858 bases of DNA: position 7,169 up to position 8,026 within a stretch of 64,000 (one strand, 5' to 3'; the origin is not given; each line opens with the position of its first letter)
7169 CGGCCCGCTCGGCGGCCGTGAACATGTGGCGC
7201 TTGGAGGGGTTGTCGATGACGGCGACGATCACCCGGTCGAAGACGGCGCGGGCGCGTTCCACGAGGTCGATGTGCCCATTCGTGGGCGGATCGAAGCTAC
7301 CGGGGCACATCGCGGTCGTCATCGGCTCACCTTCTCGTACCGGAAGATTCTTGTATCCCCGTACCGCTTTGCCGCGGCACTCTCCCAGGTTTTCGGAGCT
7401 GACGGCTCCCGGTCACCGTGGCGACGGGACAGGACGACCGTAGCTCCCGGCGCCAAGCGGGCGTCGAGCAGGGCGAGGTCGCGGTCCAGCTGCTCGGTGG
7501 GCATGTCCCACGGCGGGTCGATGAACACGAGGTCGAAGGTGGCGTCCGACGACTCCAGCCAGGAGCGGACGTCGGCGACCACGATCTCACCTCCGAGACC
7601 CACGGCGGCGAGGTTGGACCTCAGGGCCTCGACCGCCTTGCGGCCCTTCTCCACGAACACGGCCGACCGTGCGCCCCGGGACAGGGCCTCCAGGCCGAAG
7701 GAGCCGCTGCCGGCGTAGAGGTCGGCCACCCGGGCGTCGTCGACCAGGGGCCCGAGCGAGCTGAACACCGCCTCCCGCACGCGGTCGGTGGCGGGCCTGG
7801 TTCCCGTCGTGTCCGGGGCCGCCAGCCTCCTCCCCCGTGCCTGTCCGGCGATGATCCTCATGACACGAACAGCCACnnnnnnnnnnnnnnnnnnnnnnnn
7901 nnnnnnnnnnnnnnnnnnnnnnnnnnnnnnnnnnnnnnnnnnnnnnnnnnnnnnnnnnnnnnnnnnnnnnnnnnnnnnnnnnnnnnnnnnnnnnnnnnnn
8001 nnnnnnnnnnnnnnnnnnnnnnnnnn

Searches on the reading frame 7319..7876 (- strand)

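Call 58: search_protein_families(library=pfam, proteins=[window:7319-7876:-], max_evalue=0.00001)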
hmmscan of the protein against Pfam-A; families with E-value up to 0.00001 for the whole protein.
window:7319-7876:- (185 aa): 2 families
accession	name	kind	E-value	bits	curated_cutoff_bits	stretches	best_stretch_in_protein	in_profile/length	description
PF03602.21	Cons_hypoth95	-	1.8e-45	155.3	24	1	6-180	1-181/182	Conserved hypothetical protein 95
PF05175.20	MTS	-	1.1e-06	28.9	23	1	47-125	32-110/170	Methyltransferase small domain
